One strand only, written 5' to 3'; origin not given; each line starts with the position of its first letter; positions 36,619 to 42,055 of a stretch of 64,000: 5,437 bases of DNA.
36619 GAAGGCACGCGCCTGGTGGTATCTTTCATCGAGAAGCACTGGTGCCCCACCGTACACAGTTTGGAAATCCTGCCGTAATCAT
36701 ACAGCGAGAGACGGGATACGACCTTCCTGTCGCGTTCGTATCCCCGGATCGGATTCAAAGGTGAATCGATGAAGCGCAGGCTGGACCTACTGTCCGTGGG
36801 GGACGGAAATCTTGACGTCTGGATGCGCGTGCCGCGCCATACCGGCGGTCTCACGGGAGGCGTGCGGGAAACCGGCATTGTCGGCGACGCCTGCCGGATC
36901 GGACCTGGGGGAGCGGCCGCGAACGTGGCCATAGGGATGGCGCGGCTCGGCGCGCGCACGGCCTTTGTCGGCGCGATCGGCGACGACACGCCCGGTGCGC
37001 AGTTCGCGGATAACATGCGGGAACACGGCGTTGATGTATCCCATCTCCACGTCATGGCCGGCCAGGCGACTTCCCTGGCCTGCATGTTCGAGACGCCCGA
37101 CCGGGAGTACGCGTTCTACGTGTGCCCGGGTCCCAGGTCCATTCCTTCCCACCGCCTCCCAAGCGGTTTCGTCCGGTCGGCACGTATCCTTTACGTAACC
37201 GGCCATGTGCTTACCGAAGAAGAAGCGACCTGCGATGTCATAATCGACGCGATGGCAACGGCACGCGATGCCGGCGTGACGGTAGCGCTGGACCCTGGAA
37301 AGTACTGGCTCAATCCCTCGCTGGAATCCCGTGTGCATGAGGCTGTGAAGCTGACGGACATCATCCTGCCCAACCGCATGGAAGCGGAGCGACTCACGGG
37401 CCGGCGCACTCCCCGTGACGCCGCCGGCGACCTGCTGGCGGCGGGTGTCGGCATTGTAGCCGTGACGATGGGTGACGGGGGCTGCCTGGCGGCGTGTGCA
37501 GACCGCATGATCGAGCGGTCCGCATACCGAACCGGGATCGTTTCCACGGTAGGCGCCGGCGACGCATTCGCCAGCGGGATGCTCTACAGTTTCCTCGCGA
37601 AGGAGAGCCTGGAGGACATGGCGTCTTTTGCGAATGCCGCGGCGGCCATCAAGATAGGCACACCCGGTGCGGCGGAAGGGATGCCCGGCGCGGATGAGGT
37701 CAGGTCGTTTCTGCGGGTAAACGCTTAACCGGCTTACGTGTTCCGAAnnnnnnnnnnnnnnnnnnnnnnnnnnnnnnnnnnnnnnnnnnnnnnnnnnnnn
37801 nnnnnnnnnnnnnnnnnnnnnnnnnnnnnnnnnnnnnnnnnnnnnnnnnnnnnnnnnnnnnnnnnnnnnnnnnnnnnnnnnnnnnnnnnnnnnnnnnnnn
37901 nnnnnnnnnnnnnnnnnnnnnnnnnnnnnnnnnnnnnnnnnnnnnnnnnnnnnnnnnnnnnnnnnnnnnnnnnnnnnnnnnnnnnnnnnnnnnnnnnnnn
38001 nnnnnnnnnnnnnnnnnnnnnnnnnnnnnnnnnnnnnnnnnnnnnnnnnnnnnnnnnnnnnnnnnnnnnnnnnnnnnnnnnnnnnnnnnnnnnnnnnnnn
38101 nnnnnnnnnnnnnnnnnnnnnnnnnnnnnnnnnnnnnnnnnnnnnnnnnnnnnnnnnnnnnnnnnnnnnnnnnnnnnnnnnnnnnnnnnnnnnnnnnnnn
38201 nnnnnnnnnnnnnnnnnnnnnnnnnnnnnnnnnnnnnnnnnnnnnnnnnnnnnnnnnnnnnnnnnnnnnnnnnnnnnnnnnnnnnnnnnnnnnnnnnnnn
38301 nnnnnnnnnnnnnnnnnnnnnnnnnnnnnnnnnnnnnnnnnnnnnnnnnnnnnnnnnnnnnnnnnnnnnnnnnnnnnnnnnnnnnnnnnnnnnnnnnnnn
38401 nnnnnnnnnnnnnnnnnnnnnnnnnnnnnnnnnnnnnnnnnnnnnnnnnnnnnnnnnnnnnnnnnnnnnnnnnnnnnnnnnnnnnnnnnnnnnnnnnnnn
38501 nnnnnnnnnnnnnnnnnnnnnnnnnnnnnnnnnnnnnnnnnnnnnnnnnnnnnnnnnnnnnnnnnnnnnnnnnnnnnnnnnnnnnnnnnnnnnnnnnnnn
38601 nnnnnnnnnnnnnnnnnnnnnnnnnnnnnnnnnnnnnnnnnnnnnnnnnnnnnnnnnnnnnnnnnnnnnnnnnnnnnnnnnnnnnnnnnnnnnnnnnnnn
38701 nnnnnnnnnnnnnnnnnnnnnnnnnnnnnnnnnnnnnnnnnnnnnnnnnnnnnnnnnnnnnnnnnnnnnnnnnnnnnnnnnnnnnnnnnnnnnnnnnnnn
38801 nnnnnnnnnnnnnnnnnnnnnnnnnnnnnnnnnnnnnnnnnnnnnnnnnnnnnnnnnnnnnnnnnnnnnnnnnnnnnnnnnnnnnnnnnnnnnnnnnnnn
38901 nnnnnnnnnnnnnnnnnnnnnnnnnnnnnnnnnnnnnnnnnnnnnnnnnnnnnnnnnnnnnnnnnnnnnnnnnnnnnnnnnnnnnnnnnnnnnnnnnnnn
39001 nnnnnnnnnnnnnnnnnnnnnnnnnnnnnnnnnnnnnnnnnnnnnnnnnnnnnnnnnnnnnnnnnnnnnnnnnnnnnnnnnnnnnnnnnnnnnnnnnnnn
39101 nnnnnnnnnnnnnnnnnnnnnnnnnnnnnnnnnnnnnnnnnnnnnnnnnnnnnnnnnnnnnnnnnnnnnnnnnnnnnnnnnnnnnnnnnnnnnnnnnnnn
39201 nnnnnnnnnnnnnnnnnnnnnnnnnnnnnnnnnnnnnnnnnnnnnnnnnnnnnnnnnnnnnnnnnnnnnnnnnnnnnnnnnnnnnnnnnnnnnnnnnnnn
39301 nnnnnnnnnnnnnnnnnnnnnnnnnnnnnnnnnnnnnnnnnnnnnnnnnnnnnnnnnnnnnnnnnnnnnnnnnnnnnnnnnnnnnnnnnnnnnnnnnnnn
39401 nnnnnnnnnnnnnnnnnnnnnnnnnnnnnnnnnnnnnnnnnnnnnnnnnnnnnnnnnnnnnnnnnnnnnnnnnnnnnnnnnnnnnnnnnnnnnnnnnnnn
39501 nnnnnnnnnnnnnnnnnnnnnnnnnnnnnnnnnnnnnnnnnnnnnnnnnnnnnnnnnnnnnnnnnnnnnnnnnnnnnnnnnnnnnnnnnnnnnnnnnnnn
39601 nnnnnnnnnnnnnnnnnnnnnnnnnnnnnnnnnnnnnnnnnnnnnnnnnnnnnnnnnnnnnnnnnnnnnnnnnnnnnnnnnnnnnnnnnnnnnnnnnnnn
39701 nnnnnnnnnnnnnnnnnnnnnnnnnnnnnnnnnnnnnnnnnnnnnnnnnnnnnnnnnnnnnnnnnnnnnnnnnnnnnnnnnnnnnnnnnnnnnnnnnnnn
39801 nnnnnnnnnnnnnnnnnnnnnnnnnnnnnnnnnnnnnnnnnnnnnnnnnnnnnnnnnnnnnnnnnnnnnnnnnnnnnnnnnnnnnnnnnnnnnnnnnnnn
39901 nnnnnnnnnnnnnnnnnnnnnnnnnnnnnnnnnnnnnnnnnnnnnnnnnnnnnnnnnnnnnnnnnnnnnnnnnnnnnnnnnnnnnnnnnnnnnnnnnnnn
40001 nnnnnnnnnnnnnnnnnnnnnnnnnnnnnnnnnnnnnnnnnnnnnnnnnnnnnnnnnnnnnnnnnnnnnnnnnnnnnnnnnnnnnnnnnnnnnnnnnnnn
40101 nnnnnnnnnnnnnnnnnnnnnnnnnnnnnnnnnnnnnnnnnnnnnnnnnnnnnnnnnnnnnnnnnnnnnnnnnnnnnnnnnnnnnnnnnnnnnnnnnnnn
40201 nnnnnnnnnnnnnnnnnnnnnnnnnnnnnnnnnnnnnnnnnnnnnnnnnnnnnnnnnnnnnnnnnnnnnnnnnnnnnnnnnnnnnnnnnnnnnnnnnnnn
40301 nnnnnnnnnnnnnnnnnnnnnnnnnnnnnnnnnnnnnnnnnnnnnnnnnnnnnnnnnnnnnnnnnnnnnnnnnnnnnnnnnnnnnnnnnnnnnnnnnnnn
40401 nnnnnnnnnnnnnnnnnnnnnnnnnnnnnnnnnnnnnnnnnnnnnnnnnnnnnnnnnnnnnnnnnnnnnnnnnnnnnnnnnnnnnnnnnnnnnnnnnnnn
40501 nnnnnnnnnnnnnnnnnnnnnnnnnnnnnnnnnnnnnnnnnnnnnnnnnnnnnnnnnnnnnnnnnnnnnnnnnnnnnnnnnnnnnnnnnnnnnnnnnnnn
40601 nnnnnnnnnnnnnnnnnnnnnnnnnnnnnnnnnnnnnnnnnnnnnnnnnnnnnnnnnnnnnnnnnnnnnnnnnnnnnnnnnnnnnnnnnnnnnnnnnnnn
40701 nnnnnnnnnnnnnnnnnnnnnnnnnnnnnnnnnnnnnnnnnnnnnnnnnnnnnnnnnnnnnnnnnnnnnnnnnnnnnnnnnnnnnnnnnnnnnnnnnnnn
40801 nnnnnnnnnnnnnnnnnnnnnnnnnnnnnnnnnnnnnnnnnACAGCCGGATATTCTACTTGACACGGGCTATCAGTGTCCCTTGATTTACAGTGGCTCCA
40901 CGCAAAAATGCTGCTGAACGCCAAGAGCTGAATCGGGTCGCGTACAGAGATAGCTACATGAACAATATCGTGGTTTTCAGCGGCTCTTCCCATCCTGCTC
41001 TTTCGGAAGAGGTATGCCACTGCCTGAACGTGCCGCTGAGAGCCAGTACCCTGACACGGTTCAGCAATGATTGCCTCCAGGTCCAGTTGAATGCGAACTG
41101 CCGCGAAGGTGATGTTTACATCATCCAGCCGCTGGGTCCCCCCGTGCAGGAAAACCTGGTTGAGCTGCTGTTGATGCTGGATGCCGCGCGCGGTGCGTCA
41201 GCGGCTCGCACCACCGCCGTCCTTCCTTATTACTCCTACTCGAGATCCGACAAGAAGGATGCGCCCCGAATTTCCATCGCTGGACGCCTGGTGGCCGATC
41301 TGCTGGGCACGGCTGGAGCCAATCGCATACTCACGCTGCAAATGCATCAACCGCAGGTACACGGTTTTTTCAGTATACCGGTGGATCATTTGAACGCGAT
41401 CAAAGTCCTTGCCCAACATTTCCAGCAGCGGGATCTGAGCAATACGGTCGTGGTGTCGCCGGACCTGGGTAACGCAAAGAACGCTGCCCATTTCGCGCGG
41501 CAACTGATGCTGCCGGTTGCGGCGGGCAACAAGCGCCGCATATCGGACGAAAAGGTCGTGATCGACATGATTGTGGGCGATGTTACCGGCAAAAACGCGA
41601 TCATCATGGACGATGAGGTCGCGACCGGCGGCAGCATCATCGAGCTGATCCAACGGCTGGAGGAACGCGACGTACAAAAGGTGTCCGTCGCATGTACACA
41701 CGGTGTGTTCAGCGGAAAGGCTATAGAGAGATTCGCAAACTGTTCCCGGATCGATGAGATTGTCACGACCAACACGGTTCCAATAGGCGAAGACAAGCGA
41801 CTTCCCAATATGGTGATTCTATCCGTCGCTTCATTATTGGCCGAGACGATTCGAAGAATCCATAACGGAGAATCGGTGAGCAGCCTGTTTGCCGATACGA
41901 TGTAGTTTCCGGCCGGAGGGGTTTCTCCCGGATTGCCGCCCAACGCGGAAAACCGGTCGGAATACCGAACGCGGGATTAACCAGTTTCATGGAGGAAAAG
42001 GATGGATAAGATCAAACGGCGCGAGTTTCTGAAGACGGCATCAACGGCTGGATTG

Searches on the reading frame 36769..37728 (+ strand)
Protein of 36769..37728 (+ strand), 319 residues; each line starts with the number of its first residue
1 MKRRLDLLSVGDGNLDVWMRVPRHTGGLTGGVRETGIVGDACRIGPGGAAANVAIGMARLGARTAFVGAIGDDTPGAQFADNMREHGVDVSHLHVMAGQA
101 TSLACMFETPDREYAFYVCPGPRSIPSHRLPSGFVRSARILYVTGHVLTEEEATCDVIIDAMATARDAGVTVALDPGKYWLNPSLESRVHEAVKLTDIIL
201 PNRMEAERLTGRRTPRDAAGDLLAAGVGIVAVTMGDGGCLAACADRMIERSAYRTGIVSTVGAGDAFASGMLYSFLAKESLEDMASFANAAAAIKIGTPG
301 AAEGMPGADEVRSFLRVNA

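Call 10: search_protein_families(library=pfam, proteins=[window:36769-37728:+])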
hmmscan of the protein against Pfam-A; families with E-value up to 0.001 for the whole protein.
window:36769-37728:+ (319 aa): 2 families
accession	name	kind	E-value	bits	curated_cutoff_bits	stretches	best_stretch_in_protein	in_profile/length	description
PF00294.29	PfkB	-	2e-53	182.2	25.8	1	7-306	4-300/302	pfkB family carbohydrate kinase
PF08543.17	Phos_pyr_kin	-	0.00073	19.4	27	0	180-280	103-216/246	Phosphomethylpyrimidine kinase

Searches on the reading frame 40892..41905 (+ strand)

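Call 10: search_protein_families(library=pfam, proteins=[window:40892-41905:+])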
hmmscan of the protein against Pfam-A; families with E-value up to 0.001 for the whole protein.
window:40892-41905:+ (337 aa): 4 families
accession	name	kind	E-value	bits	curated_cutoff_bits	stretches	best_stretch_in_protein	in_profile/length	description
PF13793.12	Pribosyltran_N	-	2.1e-40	137.7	25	1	26-142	1-117/117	N-terminal domain of ribose phosphate pyrophosphokinase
PF14572.12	Pribosyl_synth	-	3e-25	89.7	27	1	221-333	72-183/184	Phosphoribosyl synthetase-associated domain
PF00156.33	Pribosyltran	-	4.7e-10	39.4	26.3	1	170-291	16-144/158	Phosphoribosyl transferase domain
PF14681.12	UPRTase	-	2.2e-06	27.7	27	1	228-292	115-179/206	Uracil phosphoribosyltransferase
